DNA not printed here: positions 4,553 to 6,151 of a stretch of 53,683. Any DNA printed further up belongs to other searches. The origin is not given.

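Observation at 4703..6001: HypC ([NiFe] maturation chaperone) domain fused to a HydE/BioB-like radical SAM enzyme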

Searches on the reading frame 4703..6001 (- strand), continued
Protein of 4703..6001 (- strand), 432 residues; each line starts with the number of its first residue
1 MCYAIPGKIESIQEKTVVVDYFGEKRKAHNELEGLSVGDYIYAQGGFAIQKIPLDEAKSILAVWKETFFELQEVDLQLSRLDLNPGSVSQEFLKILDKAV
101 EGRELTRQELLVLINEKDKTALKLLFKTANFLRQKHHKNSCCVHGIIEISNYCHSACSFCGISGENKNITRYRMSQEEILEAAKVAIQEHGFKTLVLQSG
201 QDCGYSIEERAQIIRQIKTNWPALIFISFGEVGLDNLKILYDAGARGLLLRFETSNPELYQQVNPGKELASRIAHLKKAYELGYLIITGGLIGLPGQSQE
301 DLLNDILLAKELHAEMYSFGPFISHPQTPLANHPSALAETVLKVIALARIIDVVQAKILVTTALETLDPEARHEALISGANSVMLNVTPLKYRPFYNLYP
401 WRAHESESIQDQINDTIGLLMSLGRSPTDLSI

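Call 22: search_protein_families(library=ncbifam, proteins=[P0122, P0129, P0142, P0121, P0124, P0131, P0136, P0139, P0140, P0135], max_evalue=1e-8)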
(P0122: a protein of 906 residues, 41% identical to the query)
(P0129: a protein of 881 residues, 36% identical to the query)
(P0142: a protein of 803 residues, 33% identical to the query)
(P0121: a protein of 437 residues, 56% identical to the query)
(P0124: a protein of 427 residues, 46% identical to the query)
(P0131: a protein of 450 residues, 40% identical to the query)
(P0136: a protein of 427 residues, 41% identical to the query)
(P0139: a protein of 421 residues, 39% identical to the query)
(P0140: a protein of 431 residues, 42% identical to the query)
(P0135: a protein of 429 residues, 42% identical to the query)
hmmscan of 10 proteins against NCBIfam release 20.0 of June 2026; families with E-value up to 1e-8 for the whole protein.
P0122 (906 aa): 20 families
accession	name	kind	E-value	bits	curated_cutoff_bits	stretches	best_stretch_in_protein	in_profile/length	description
TIGR03955.1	rSAM_HydG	equivalog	1.3e-182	607.4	312.15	2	462-906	27-470/470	[FeFe] hydrogenase H-cluster radical SAM maturase HydG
TIGR02351.2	thiH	equivalog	7.9e-112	373.9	380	2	458-819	16-360/364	2-iminoacetate synthase ThiH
TIGR03956.1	rSAM_HydE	equivalog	4.6e-104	348.3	254.6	2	100-404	6-310/340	[FeFe] hydrogenase H-cluster radical SAM maturase HydE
TIGR03910.1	pyrrolys_PylB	equivalog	1.5e-75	254.2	348.2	2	91-423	4-330/347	methylornithine synthase PylB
TIGR00433.2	bioB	equivalog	4e-50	170.8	225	2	105-385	3-283/307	biotin synthase BioB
TIGR03957.1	rSAM_HmdB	equivalog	4e-30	105.1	320.9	1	106-392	2-286/317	5,10-methenyltetrahydromethanopterin hydrogenase cofactor biosynthesis protein HmdB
TIGR04158.1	rSAM_MIA_synth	equivalog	5.3e-29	101.2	400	1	501-814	42-358/368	3-methyl-2-indolic acid synthase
NF005609.0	PRK07360.1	equivalog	4.7e-24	84.8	426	2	92-222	8-140/374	7,8-didemethyl-8-hydroxy-5-deazariboflavin synthase subunit CofH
TIGR03551.1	F420_cofH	equivalog_domain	4.2e-21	75.1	374.1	1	107-221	3-116/345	5-amino-6-(D-ribitylamino)uracil--L-tyrosine 4-hydroxyphenyl transferase CofH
TIGR03699.1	menaquin_MqnC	equivalog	4.7e-21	75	428.1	1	105-249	3-146/342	cyclic dehypoxanthinyl futalosine synthase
NF006687.0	PRK09234.1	equivalog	2.2e-20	72.4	1018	1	58-220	452-607/849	bifunctional FO biosynthesis protein CofGH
TIGR03550.1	F420_cofG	equivalog_domain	1.1e-19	70.8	213.35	1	525-745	10-236/322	7,8-didemethyl-8-hydroxy-5-deazariboflavin synthase CofG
TIGR00423.1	TIGR00423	subfamily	7.6e-19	68.1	260.25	0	147-223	9-84/310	CofH family radical SAM protein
NF004884.0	PRK06245.1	equivalog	1.1e-17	63.9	209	1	523-744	19-242/340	7,8-didemethyl-8-hydroxy-5-deazariboflavin synthase subunit CofG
NF006308.0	PRK08508.1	equivalog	1e-16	61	377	1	150-385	14-249/279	biotin synthase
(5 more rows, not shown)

P0129 (881 aa): 23 families
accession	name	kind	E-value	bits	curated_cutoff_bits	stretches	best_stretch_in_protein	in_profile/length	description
TIGR03955.1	rSAM_HydG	equivalog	1e-189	630.8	312.15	2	448-881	32-470/470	[FeFe] hydrogenase H-cluster radical SAM maturase HydG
TIGR03956.1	rSAM_HydE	equivalog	5.9e-111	371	254.6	2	93-393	12-312/340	[FeFe] hydrogenase H-cluster radical SAM maturase HydE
TIGR02351.2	thiH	equivalog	5.8e-107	357.9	380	2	455-792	27-358/364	2-iminoacetate synthase ThiH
TIGR03910.1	pyrrolys_PylB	equivalog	3.3e-76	256.4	348.2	2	90-350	16-279/347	methylornithine synthase PylB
TIGR00433.2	bioB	equivalog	4.3e-42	144.4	225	2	102-372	12-283/307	biotin synthase BioB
TIGR04158.1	rSAM_MIA_synth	equivalog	8.4e-31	107.1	400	1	483-783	42-352/368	3-methyl-2-indolic acid synthase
TIGR03957.1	rSAM_HmdB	equivalog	4.7e-29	101.6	320.9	1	94-381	3-288/317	5,10-methenyltetrahydromethanopterin hydrogenase cofactor biosynthesis protein HmdB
TIGR03551.1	F420_cofH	equivalog_domain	1.2e-23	83.5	374.1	2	99-210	8-118/345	5-amino-6-(D-ribitylamino)uracil--L-tyrosine 4-hydroxyphenyl transferase CofH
NF005609.0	PRK07360.1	equivalog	4.4e-21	75.1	426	2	91-211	20-142/374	7,8-didemethyl-8-hydroxy-5-deazariboflavin synthase subunit CofH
TIGR03699.1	menaquin_MqnC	equivalog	4.5e-21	75.1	428.1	1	469-576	6-116/342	cyclic dehypoxanthinyl futalosine synthase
TIGR03550.1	F420_cofG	equivalog_domain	1.5e-19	70.4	213.35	0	134-342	8-239/322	7,8-didemethyl-8-hydroxy-5-deazariboflavin synthase CofG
TIGR00423.1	TIGR00423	subfamily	1.5e-19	70.4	260.25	1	134-216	9-90/310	CofH family radical SAM protein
NF006308.0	PRK08508.1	equivalog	1.8e-19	70.1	377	1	137-370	14-247/279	biotin synthase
NF004884.0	PRK06245.1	equivalog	2.5e-19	69.3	209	1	134-341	19-245/340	7,8-didemethyl-8-hydroxy-5-deazariboflavin synthase subunit CofG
NF006687.0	PRK09234.1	equivalog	8.2e-16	57.3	1018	0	94-209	494-609/849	bifunctional FO biosynthesis protein CofGH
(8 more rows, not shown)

P0142 (803 aa): 15 families
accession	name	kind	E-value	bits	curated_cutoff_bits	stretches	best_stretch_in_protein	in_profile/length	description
TIGR03955.1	rSAM_HydG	equivalog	2.5e-159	530.7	312.15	2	361-801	30-468/470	[FeFe] hydrogenase H-cluster radical SAM maturase HydG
TIGR03956.1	rSAM_HydE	equivalog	7.9e-118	393.6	254.6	2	10-340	19-339/340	[FeFe] hydrogenase H-cluster radical SAM maturase HydE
TIGR02351.2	thiH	equivalog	2.9e-92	309.6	380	2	367-714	24-359/364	2-iminoacetate synthase ThiH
TIGR03910.1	pyrrolys_PylB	equivalog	1.9e-58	198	348.2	2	2-292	18-298/347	methylornithine synthase PylB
TIGR00433.2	bioB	equivalog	3.8e-35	121.6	225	2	12-266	12-258/307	biotin synthase BioB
TIGR04158.1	rSAM_MIA_synth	equivalog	8.3e-27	93.9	400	1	385-662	29-311/368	3-methyl-2-indolic acid synthase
TIGR03551.1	F420_cofH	equivalog_domain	4.6e-24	84.9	374.1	2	17-117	14-116/345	5-amino-6-(D-ribitylamino)uracil--L-tyrosine 4-hydroxyphenyl transferase CofH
NF005609.0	PRK07360.1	equivalog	1.8e-20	73.1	426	1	364-485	7-131/374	7,8-didemethyl-8-hydroxy-5-deazariboflavin synthase subunit CofH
TIGR00423.1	TIGR00423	subfamily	2.1e-19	69.9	260.25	1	45-118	10-83/310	CofH family radical SAM protein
TIGR03699.1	menaquin_MqnC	equivalog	3.4e-19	68.9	428.1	1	16-118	14-119/342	cyclic dehypoxanthinyl futalosine synthase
NF006687.0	PRK09234.1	equivalog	5.7e-19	67.7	1018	1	11-116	500-607/849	bifunctional FO biosynthesis protein CofGH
TIGR03700.1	mena_SCO4494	equivalog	8.3e-19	67.7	434.55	0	19-116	25-124/351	aminofutalosine synthase MqnE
TIGR03957.1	rSAM_HmdB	equivalog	3.2e-18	66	320.9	1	4-276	3-265/317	5,10-methenyltetrahydromethanopterin hydrogenase cofactor biosynthesis protein HmdB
TIGR03550.1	F420_cofG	equivalog_domain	4.3e-15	55.7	213.35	0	44-285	8-262/322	7,8-didemethyl-8-hydroxy-5-deazariboflavin synthase CofG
NF004884.0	PRK06245.1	equivalog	2.2e-12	46.5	209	0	421-478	20-75/340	7,8-didemethyl-8-hydroxy-5-deazariboflavin synthase subunit CofG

P0121 (437 aa): 14 families
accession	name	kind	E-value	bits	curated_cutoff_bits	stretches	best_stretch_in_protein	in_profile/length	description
TIGR03956.1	rSAM_HydE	equivalog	4.1e-72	243.3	254.6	1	96-413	2-319/340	[FeFe] hydrogenase H-cluster radical SAM maturase HydE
TIGR03910.1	pyrrolys_PylB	equivalog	4.7e-43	147.4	348.2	1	93-382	6-295/347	methylornithine synthase PylB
TIGR00433.2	bioB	equivalog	1.9e-28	99.6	225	1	105-385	3-283/307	biotin synthase BioB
TIGR03957.1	rSAM_HmdB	equivalog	2.2e-18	66.6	320.9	1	108-384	4-279/317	5,10-methenyltetrahydromethanopterin hydrogenase cofactor biosynthesis protein HmdB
TIGR03955.1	rSAM_HydG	equivalog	2.3e-18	65.9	312.15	1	69-267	12-214/470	[FeFe] hydrogenase H-cluster radical SAM maturase HydG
TIGR02351.2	thiH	equivalog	1.2e-17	64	380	1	97-313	27-244/364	2-iminoacetate synthase ThiH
TIGR03699.1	menaquin_MqnC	equivalog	2.1e-14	53.1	428.1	1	119-253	14-150/342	cyclic dehypoxanthinyl futalosine synthase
NF006308.0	PRK08508.1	equivalog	1.1e-12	47.7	377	1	150-383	14-247/279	biotin synthase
TIGR00074.1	hypC_hupF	subfamily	1.5e-10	40.8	48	1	1-76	1-77/80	HypC/HybG/HupF family hydrogenase formation chaperone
TIGR00423.1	TIGR00423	subfamily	2.8e-10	40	260.25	1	149-228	11-89/310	CofH family radical SAM protein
NF005609.0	PRK07360.1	equivalog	3e-10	39.4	426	1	92-231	8-141/374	7,8-didemethyl-8-hydroxy-5-deazariboflavin synthase subunit CofH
TIGR03550.1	F420_cofG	equivalog_domain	6.5e-10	38.7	213.35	0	149-364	10-247/322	7,8-didemethyl-8-hydroxy-5-deazariboflavin synthase CofG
TIGR03551.1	F420_cofH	equivalog_domain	9.6e-10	37.8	374.1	1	106-222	2-117/345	5-amino-6-(D-ribitylamino)uracil--L-tyrosine 4-hydroxyphenyl transferase CofH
NF004911.0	PRK06267.1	equivalog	1.8e-09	37.3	305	1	129-416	13-286/351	hypothetical protein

P0124 (427 aa): 15 families
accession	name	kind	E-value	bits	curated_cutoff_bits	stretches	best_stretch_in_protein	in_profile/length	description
TIGR03956.1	rSAM_HydE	equivalog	1.3e-76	258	254.6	1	103-419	12-330/340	[FeFe] hydrogenase H-cluster radical SAM maturase HydE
TIGR03910.1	pyrrolys_PylB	equivalog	4.6e-45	154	348.2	1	88-378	4-295/347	methylornithine synthase PylB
TIGR00433.2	bioB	equivalog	3.8e-30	105.2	225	1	103-382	4-284/307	biotin synthase BioB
TIGR02351.2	thiH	equivalog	8e-21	74.5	380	1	89-358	22-297/364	2-iminoacetate synthase ThiH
TIGR03955.1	rSAM_HydG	equivalog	7.2e-17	61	312.15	1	85-262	30-212/470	[FeFe] hydrogenase H-cluster radical SAM maturase HydG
TIGR03957.1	rSAM_HmdB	equivalog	2e-16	60.1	320.9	1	106-379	5-278/317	5,10-methenyltetrahydromethanopterin hydrogenase cofactor biosynthesis protein HmdB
TIGR03699.1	menaquin_MqnC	equivalog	3.2e-13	49.2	428.1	1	111-246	9-146/342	cyclic dehypoxanthinyl futalosine synthase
NF006308.0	PRK08508.1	equivalog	2e-12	47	377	1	147-382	14-250/279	biotin synthase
TIGR03551.1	F420_cofH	equivalog_domain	3e-12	46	374.1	1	106-221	5-119/345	5-amino-6-(D-ribitylamino)uracil--L-tyrosine 4-hydroxyphenyl transferase CofH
NF004911.0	PRK06267.1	equivalog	7.7e-12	45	305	1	117-411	4-286/351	hypothetical protein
NF005609.0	PRK07360.1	equivalog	5.5e-11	41.8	426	1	87-222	6-143/374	7,8-didemethyl-8-hydroxy-5-deazariboflavin synthase subunit CofH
NF006687.0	PRK09234.1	equivalog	6.5e-11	41.1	1018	1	71-219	461-609/849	bifunctional FO biosynthesis protein CofGH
TIGR00423.1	TIGR00423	subfamily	4.4e-10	39.3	260.25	1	142-223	7-87/310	CofH family radical SAM protein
TIGR03700.1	mena_SCO4494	equivalog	2e-09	36.8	434.55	1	111-221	17-128/351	aminofutalosine synthase MqnE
TIGR00074.1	hypC_hupF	subfamily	5.9e-09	35.7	48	0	1-68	1-69/80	HypC/HybG/HupF family hydrogenase formation chaperone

P0131 (450 aa): 11 families
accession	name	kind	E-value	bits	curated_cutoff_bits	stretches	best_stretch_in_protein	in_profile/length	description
TIGR03956.1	rSAM_HydE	equivalog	4.6e-66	223.4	254.6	1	115-426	9-323/340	[FeFe] hydrogenase H-cluster radical SAM maturase HydE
TIGR03910.1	pyrrolys_PylB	equivalog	4.6e-40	137.6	348.2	1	103-399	4-303/347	methylornithine synthase PylB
TIGR00433.2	bioB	equivalog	2e-27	96.3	225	1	118-394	4-283/307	biotin synthase BioB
TIGR03957.1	rSAM_HmdB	equivalog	1.9e-20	73.3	320.9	1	117-395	1-281/317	5,10-methenyltetrahydromethanopterin hydrogenase cofactor biosynthesis protein HmdB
TIGR02351.2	thiH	equivalog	9.4e-16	57.8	380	1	110-284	28-205/364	2-iminoacetate synthase ThiH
TIGR03955.1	rSAM_HydG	equivalog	1.5e-12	46.8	312.15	1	104-276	34-213/470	[FeFe] hydrogenase H-cluster radical SAM maturase HydG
TIGR00074.1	hypC_hupF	subfamily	1.4e-11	44.1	48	1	14-88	1-76/80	HypC/HybG/HupF family hydrogenase formation chaperone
TIGR03551.1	F420_cofH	equivalog_domain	2e-10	40.1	374.1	1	119-229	3-113/345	5-amino-6-(D-ribitylamino)uracil--L-tyrosine 4-hydroxyphenyl transferase CofH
NF005609.0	PRK07360.1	equivalog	3.8e-10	39.1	426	1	102-216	6-122/374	7,8-didemethyl-8-hydroxy-5-deazariboflavin synthase subunit CofH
NF053743.1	LipS2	equivalog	1.3e-09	37.9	270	1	162-348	30-218/292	LipS2 family lipoyl synthase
NF006687.0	PRK09234.1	equivalog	4.5e-09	35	1018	0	86-227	467-603/849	bifunctional FO biosynthesis protein CofGH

P0136 (427 aa): 17 families
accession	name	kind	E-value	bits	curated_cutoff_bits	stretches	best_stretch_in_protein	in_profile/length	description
TIGR03956.1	rSAM_HydE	equivalog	2.8e-81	273.4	254.6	1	88-399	7-315/340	[FeFe] hydrogenase H-cluster radical SAM maturase HydE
TIGR03910.1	pyrrolys_PylB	equivalog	1.2e-45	156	348.2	1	88-374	14-297/347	methylornithine synthase PylB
TIGR00433.2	bioB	equivalog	6.9e-27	94.5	225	1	92-375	3-283/307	biotin synthase BioB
TIGR02351.2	thiH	equivalog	3.6e-23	82.2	380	1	70-351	13-296/364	2-iminoacetate synthase ThiH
TIGR03957.1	rSAM_HmdB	equivalog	7.6e-20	71.3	320.9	1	95-351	4-258/317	5,10-methenyltetrahydromethanopterin hydrogenase cofactor biosynthesis protein HmdB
TIGR00074.1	hypC_hupF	subfamily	7.8e-16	57.7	48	1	1-67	1-67/80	HypC/HybG/HupF family hydrogenase formation chaperone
NF005609.0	PRK07360.1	equivalog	2.7e-15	56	426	1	78-208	6-139/374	7,8-didemethyl-8-hydroxy-5-deazariboflavin synthase subunit CofH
TIGR03551.1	F420_cofH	equivalog_domain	5.6e-15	55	374.1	1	94-209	3-117/345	5-amino-6-(D-ribitylamino)uracil--L-tyrosine 4-hydroxyphenyl transferase CofH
TIGR03955.1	rSAM_HydG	equivalog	1.7e-14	53.2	312.15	1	59-262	15-221/470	[FeFe] hydrogenase H-cluster radical SAM maturase HydG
NF006687.0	PRK09234.1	equivalog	2.4e-14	52.5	1018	1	79-208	477-608/849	bifunctional FO biosynthesis protein CofGH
TIGR00423.1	TIGR00423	subfamily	9e-11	41.6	260.25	0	134-208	9-82/310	CofH family radical SAM protein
NF006308.0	PRK08508.1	equivalog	9.7e-11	41.4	377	1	137-374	14-248/279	biotin synthase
NF053743.1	LipS2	equivalog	5.7e-10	39.1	270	1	137-332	30-221/292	LipS2 family lipoyl synthase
NF053742.1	LipS1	equivalog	6.3e-10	39.1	230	1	138-348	15-217/268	LipS1 family lipoyl synthase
TIGR03550.1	F420_cofG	equivalog_domain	1.7e-09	37.3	213.35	0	134-351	8-242/322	7,8-didemethyl-8-hydroxy-5-deazariboflavin synthase CofG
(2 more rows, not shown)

P0139 (421 aa): 16 families
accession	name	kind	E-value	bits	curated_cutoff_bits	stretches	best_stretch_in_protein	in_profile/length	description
TIGR03956.1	rSAM_HydE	equivalog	2.2e-78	263.9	254.6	1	88-395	7-313/340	[FeFe] hydrogenase H-cluster radical SAM maturase HydE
TIGR03910.1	pyrrolys_PylB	equivalog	5.6e-41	140.6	348.2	1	83-395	8-320/347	methylornithine synthase PylB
TIGR00433.2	bioB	equivalog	3.3e-27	95.5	225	1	92-373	3-283/307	biotin synthase BioB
TIGR02351.2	thiH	equivalog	5e-19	68.6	380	1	79-348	22-297/364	2-iminoacetate synthase ThiH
TIGR03957.1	rSAM_HmdB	equivalog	4.3e-18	65.6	320.9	1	94-381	3-287/317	5,10-methenyltetrahydromethanopterin hydrogenase cofactor biosynthesis protein HmdB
TIGR03955.1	rSAM_HydG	equivalog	5.8e-15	54.7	312.15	1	80-256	34-216/470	[FeFe] hydrogenase H-cluster radical SAM maturase HydG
NF004911.0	PRK06267.1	equivalog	8.1e-14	51.6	305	1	113-353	10-248/351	hypothetical protein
NF006308.0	PRK08508.1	equivalog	2.3e-13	50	377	1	137-372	14-248/279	biotin synthase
TIGR00074.1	hypC_hupF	subfamily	5.3e-12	45.5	48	1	1-67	1-67/80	HypC/HybG/HupF family hydrogenase formation chaperone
TIGR03551.1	F420_cofH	equivalog_domain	1.3e-11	43.9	374.1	1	100-209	7-117/345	5-amino-6-(D-ribitylamino)uracil--L-tyrosine 4-hydroxyphenyl transferase CofH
TIGR03699.1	menaquin_MqnC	equivalog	1.6e-11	43.7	428.1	1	91-208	2-118/342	cyclic dehypoxanthinyl futalosine synthase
NF005609.0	PRK07360.1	equivalog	1.6e-11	43.6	426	1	82-210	10-141/374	7,8-didemethyl-8-hydroxy-5-deazariboflavin synthase subunit CofH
NF006687.0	PRK09234.1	equivalog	4.4e-10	38.4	1018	0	74-208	472-608/849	bifunctional FO biosynthesis protein CofGH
TIGR03700.1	mena_SCO4494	equivalog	9.5e-10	37.9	434.55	1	87-207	6-124/351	aminofutalosine synthase MqnE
NF053743.1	LipS2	equivalog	2.5e-09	37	270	1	137-301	30-195/292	LipS2 family lipoyl synthase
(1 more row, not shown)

P0140 (431 aa): 17 families
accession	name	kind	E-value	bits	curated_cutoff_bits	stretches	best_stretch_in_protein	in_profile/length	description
TIGR03956.1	rSAM_HydE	equivalog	2.9e-84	283.2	254.6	1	96-402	8-314/340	[FeFe] hydrogenase H-cluster radical SAM maturase HydE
TIGR03910.1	pyrrolys_PylB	equivalog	6.4e-49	166.7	348.2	1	97-378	16-297/347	methylornithine synthase PylB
TIGR00433.2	bioB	equivalog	3.4e-28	98.8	225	1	104-379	8-283/307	biotin synthase BioB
TIGR03957.1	rSAM_HmdB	equivalog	6.9e-21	74.7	320.9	1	101-389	3-289/317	5,10-methenyltetrahydromethanopterin hydrogenase cofactor biosynthesis protein HmdB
TIGR03955.1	rSAM_HydG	equivalog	2e-14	52.9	312.15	1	91-316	39-271/470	[FeFe] hydrogenase H-cluster radical SAM maturase HydG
TIGR02351.2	thiH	equivalog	5.5e-13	48.7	380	1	140-355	76-297/364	2-iminoacetate synthase ThiH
TIGR03699.1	menaquin_MqnC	equivalog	1.3e-12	47.2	428.1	1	99-246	3-149/342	cyclic dehypoxanthinyl futalosine synthase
TIGR03551.1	F420_cofH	equivalog_domain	4.3e-12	45.5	374.1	1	103-216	5-117/345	5-amino-6-(D-ribitylamino)uracil--L-tyrosine 4-hydroxyphenyl transferase CofH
TIGR03700.1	mena_SCO4494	equivalog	5.5e-11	42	434.55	1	98-214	10-124/351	aminofutalosine synthase MqnE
NF006687.0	PRK09234.1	equivalog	1.9e-10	39.6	1018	1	96-215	489-608/849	bifunctional FO biosynthesis protein CofGH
TIGR00423.1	TIGR00423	subfamily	2.4e-10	40.2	260.25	0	140-218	8-85/310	CofH family radical SAM protein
NF005609.0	PRK07360.1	equivalog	3e-10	39.4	426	1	98-215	20-139/374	7,8-didemethyl-8-hydroxy-5-deazariboflavin synthase subunit CofH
TIGR00074.1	hypC_hupF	subfamily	8.6e-10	38.4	48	1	1-73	1-66/80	HypC/HybG/HupF family hydrogenase formation chaperone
NF053743.1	LipS2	equivalog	3.5e-09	36.5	270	1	144-348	30-233/292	LipS2 family lipoyl synthase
TIGR03471.1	HpnJ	equivalog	4.5e-09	35.7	577.6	1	145-309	204-368/472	hopanoid biosynthesis associated radical SAM protein HpnJ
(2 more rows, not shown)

P0135 (429 aa): 10 families
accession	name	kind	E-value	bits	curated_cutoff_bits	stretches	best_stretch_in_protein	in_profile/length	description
TIGR03956.1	rSAM_HydE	equivalog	3.1e-78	263.4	254.6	1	78-407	5-333/340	[FeFe] hydrogenase H-cluster radical SAM maturase HydE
TIGR03910.1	pyrrolys_PylB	equivalog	1.7e-47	162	348.2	1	77-361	11-294/347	methylornithine synthase PylB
TIGR00433.2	bioB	equivalog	4.8e-23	81.9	225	1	86-365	5-283/307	biotin synthase BioB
TIGR02351.2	thiH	equivalog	1.5e-19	70.3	380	1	61-283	13-236/364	2-iminoacetate synthase ThiH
TIGR03957.1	rSAM_HmdB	equivalog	1.2e-17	64.1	320.9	1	92-371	9-285/317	5,10-methenyltetrahydromethanopterin hydrogenase cofactor biosynthesis protein HmdB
TIGR03955.1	rSAM_HydG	equivalog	7.9e-15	54.2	312.15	1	52-246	10-214/470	[FeFe] hydrogenase H-cluster radical SAM maturase HydG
TIGR00074.1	hypC_hupF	subfamily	1.4e-14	53.7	48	1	1-72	1-71/80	HypC/HybG/HupF family hydrogenase formation chaperone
NF004911.0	PRK06267.1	equivalog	6.7e-11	42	305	1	104-363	9-262/351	hypothetical protein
NF006687.0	PRK09234.1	equivalog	9.3e-11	40.6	1018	0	82-202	490-610/849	bifunctional FO biosynthesis protein CofGH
TIGR03551.1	F420_cofH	equivalog_domain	1.6e-10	40.4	374.1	1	94-201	9-117/345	5-amino-6-(D-ribitylamino)uracil--L-tyrosine 4-hydroxyphenyl transferase CofH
